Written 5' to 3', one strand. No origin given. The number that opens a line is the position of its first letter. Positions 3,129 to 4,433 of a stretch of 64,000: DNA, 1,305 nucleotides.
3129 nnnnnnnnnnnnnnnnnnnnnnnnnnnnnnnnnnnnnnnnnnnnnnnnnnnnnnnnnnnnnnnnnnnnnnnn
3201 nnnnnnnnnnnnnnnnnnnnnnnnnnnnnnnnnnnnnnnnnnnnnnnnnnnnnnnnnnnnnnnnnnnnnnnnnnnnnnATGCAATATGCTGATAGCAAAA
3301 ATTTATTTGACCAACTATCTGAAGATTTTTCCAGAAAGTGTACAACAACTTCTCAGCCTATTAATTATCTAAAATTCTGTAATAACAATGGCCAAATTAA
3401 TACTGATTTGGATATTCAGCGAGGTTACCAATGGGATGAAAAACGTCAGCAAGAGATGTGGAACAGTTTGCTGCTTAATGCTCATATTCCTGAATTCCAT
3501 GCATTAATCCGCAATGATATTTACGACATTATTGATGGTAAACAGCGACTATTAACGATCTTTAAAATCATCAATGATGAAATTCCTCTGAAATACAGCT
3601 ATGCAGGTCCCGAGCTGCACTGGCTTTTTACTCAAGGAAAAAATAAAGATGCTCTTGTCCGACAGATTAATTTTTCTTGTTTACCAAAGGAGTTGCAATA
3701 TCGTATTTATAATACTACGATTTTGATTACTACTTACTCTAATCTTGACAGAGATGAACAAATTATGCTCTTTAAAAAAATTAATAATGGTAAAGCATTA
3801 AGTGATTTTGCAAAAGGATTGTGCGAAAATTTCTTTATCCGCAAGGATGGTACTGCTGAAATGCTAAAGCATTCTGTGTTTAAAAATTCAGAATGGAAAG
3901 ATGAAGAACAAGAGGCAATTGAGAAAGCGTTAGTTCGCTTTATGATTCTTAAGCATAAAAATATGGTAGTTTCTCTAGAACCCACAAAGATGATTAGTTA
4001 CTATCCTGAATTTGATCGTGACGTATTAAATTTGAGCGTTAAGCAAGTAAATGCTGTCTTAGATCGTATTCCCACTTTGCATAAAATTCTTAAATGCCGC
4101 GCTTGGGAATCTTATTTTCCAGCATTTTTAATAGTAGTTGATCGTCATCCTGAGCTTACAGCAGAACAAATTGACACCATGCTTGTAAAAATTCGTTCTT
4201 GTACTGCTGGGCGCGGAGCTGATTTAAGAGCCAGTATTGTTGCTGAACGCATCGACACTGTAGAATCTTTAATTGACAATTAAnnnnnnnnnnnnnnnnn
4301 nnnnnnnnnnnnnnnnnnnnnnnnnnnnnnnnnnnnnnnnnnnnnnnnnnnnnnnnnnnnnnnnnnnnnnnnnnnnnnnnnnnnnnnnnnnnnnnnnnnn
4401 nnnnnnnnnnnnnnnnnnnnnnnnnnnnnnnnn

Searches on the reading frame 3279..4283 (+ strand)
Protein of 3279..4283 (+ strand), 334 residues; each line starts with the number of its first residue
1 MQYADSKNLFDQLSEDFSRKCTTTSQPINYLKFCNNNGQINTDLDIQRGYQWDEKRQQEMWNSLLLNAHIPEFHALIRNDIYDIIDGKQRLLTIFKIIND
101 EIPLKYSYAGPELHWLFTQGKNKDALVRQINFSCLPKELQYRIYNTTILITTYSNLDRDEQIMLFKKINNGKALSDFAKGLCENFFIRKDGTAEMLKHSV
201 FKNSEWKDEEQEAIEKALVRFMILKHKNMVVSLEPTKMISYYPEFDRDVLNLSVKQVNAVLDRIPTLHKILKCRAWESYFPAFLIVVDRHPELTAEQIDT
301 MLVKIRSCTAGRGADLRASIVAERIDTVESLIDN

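Call 64: search_protein_families(library=pfam, max_evalue=0.001, proteins=[window:3279-4283:+])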
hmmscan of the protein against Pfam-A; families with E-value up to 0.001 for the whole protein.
window:3279-4283:+ (334 aa): 1 family
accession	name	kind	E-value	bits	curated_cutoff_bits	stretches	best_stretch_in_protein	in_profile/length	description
PF03235.19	GmrSD_N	-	3.9e-13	50.4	33.2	1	45-177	16-191/199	GmrSD restriction endonuclease, N-terminal domain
